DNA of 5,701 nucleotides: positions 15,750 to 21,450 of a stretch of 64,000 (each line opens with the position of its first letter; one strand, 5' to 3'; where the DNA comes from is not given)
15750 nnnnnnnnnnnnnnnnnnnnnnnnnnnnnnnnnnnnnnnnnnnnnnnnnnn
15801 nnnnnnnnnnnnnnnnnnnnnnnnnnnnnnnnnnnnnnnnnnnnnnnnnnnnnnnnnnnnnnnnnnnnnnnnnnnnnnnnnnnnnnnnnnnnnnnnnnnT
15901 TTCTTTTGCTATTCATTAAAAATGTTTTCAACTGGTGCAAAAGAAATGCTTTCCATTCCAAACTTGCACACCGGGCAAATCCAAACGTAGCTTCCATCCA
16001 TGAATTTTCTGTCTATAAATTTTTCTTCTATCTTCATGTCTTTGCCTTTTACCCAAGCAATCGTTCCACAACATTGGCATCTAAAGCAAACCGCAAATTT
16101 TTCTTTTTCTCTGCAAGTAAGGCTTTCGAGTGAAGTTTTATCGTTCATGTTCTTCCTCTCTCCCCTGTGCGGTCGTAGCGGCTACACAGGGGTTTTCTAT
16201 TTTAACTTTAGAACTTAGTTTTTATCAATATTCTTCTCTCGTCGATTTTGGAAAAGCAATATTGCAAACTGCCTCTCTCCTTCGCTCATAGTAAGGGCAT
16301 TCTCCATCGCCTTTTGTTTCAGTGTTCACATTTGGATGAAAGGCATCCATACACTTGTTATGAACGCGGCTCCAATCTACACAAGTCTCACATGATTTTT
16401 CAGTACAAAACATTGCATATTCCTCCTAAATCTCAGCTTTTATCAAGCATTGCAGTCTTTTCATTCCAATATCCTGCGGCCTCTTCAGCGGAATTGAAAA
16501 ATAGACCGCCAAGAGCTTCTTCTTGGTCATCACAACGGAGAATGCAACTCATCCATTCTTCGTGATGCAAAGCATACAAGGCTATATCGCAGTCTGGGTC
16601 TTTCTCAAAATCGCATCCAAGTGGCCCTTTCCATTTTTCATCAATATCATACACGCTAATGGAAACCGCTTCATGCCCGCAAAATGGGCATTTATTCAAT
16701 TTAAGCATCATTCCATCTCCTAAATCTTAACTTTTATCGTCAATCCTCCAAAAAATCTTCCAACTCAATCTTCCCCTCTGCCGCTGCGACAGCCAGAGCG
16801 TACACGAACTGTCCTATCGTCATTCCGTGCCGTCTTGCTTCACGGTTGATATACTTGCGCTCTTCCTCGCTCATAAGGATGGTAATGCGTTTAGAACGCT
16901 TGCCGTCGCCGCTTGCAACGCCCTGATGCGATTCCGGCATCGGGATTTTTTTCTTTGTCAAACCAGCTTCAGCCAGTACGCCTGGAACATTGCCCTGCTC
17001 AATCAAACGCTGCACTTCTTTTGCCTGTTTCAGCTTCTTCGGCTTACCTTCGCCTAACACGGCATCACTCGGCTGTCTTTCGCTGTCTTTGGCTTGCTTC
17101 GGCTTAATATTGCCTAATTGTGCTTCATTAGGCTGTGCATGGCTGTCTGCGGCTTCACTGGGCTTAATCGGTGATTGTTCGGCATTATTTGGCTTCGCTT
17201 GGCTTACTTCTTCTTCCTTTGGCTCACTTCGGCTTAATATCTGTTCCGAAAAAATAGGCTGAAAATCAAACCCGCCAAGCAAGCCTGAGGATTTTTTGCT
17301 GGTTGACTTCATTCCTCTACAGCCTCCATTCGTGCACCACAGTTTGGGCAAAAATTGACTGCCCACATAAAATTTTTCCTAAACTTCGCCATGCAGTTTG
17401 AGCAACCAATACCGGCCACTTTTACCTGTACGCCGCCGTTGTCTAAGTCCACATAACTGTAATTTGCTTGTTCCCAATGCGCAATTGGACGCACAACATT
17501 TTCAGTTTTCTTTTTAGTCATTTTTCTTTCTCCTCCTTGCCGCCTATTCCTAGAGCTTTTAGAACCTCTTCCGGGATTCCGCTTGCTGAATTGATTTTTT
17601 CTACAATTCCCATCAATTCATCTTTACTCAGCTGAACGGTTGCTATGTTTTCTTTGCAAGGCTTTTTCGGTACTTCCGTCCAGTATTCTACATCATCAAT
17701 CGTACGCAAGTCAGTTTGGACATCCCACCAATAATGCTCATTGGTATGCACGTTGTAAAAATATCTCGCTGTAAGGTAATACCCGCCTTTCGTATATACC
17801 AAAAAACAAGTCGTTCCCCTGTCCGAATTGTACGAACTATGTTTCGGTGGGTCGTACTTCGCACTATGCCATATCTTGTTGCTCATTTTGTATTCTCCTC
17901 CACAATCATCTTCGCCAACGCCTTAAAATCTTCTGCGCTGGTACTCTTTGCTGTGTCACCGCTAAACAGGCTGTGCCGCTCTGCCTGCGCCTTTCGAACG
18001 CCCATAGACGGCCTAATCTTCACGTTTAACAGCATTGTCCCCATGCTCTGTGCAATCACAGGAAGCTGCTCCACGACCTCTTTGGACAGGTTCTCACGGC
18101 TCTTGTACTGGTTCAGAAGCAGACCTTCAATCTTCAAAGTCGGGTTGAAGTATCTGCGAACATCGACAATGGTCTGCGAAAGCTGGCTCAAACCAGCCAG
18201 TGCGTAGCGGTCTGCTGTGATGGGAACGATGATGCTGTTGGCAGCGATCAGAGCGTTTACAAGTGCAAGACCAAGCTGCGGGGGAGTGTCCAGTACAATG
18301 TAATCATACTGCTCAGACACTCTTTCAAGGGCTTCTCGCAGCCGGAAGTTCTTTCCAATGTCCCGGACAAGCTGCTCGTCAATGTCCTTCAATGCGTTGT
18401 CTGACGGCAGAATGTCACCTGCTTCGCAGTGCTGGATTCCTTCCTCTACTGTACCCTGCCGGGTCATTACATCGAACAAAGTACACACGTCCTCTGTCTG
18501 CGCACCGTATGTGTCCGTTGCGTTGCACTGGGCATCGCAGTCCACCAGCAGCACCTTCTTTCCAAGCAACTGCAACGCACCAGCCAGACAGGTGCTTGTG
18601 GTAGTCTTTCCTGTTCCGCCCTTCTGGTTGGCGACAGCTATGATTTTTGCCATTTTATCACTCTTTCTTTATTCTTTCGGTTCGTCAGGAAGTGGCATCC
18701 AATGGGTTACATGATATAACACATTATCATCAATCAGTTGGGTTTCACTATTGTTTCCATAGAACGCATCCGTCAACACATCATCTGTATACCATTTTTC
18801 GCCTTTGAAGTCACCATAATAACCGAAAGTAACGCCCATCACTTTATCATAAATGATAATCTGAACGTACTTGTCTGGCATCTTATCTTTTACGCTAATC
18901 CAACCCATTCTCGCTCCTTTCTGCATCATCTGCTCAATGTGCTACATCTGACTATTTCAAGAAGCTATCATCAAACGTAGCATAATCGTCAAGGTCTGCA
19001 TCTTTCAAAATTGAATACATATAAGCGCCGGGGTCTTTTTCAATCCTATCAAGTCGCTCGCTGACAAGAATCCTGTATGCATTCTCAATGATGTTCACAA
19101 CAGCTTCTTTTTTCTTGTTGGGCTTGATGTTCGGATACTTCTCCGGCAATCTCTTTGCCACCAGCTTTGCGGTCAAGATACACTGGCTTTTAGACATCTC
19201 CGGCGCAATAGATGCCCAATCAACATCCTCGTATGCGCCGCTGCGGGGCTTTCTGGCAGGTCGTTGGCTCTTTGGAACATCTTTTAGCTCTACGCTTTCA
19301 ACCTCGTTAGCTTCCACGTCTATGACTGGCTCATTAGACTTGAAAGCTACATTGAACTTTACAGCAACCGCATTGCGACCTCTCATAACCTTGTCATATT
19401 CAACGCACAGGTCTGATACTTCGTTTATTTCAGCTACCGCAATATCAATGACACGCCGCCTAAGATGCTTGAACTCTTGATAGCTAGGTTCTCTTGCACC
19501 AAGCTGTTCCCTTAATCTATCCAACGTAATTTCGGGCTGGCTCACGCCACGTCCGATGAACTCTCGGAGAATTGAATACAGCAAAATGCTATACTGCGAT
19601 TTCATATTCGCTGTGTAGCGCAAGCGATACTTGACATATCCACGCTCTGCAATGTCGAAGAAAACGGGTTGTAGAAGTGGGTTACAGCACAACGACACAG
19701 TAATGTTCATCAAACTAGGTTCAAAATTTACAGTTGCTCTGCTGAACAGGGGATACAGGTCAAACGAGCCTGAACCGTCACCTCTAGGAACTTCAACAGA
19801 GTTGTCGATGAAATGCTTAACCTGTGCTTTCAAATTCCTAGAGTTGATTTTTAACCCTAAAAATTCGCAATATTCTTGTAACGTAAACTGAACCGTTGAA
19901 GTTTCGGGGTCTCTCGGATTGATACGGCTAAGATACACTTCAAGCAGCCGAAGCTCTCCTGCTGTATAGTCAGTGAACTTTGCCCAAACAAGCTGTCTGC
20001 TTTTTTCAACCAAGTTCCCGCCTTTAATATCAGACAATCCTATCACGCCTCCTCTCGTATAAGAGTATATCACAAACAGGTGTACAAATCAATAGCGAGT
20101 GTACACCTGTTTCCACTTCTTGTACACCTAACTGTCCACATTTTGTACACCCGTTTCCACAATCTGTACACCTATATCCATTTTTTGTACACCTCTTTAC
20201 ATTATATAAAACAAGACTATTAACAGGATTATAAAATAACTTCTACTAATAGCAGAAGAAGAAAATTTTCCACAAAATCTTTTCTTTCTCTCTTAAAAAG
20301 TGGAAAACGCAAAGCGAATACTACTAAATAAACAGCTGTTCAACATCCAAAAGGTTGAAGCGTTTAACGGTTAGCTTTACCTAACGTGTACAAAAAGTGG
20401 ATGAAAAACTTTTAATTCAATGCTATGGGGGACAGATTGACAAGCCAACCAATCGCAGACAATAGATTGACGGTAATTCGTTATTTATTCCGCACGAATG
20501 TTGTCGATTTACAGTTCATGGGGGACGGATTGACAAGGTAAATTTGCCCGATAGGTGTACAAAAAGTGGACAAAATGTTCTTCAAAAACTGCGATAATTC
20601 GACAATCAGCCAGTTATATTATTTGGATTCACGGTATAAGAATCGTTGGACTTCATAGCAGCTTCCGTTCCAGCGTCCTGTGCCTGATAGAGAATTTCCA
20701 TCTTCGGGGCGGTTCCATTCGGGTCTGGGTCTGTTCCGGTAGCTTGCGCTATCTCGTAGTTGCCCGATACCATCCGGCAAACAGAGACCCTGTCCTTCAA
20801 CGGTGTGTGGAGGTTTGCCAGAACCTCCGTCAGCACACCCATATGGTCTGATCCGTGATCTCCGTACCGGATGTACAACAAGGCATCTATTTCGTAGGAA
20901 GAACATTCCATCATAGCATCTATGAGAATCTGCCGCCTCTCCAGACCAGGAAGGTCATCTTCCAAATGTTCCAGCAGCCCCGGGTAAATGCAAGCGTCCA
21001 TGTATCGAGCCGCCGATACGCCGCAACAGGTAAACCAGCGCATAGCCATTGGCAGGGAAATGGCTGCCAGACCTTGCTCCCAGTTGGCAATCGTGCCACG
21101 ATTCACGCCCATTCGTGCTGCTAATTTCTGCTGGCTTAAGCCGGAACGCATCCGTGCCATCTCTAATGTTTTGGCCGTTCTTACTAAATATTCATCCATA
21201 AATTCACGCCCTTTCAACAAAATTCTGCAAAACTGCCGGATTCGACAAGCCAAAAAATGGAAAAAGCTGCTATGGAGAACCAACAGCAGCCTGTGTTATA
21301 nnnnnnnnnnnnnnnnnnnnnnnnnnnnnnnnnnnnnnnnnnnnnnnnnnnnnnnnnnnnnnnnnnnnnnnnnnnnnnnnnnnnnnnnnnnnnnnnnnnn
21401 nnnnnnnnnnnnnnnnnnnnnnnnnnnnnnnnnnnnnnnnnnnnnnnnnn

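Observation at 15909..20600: Plasmid-type maintenance module (ParA, RHH protein, Rep initiator, iterons) opening element B, with no integrase anywhere: phage-plasmid candidate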

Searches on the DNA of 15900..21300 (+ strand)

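Call 10: search_dna_similar(query=window:15900-21300:+, collection=phages, mode=near)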
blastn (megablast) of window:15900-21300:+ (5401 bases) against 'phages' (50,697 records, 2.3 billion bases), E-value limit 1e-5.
Records with a match: 2; places in all: 2; records where one place covers at least 80% of the query: 0.
Best place of each record, by identity: 80-90% 2.
By first word of the organism name: Bacteriophage 2.
By host as written in the record: - 2.
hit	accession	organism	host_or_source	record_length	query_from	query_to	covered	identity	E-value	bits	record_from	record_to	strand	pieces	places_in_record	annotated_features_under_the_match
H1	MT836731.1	Bacteriophage sp.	human fecal samples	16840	839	5401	42%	88.4%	0e+0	2739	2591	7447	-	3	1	record has no annotation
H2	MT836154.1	Bacteriophage sp.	human fecal samples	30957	277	4836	33%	88.9%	0e+0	2205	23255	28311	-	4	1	record has no annotation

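Call 11: search_dna_similar(query=window:15900-21300:+, collection=plasmids, mode=near)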
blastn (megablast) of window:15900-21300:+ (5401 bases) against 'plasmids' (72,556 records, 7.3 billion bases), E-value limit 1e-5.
No match.

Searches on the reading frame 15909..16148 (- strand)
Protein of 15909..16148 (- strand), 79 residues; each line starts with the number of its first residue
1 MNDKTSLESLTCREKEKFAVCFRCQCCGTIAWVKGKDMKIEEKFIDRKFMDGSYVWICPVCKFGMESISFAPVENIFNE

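Call 6: search_protein_families(library=pfam, proteins=[window:15909-16148:-], max_evalue=0.01)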
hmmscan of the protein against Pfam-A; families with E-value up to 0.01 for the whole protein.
window:15909-16148:- (79 aa): 0 families

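Call 7: search_protein_families(library=phrogs, proteins=[window:15909-16148:-], max_evalue=0.01)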
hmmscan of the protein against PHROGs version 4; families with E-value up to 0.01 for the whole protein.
window:15909-16148:- (79 aa): 1 family
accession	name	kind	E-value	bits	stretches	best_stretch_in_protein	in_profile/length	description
phrog_2834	-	unknown function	0.0015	19.4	1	22-63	16-57/78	-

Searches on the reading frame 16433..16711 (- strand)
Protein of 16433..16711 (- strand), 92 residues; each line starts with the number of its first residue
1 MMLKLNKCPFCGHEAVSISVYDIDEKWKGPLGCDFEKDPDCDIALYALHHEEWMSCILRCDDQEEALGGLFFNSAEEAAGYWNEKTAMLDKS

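Call 6: search_protein_families(library=pfam, proteins=[window:16433-16711:-], max_evalue=0.01)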
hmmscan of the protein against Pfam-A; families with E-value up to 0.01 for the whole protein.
window:16433-16711:- (92 aa): 0 families

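Call 7: search_protein_families(library=phrogs, proteins=[window:16433-16711:-], max_evalue=0.01)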
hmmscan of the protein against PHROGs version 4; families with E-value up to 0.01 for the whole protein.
window:16433-16711:- (92 aa): 1 family
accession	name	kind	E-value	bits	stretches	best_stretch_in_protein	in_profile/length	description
phrog_599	-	moron, auxiliary metabolic gene and host takeover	0.003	18.7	1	3-87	72-128/262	Lar-like restriction alleviation protein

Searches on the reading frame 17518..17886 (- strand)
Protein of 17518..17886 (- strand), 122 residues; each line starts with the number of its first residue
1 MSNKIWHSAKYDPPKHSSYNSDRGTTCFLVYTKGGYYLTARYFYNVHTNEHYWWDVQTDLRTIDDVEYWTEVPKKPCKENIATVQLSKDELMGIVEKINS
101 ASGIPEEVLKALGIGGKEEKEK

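Call 6: search_protein_families(library=pfam, proteins=[window:17518-17886:-], max_evalue=0.01)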
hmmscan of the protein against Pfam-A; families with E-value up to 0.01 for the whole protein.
window:17518-17886:- (122 aa): 0 families

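Call 7: search_protein_families(library=phrogs, proteins=[window:17518-17886:-], max_evalue=0.01)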
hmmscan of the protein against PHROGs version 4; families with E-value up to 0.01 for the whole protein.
window:17518-17886:- (122 aa): 0 families

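Call 80: search_protein_families(library=pfam, proteins=[window:17518-17886:-], max_evalue=0.01)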
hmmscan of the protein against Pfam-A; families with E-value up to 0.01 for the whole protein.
window:17518-17886:- (122 aa): 0 families
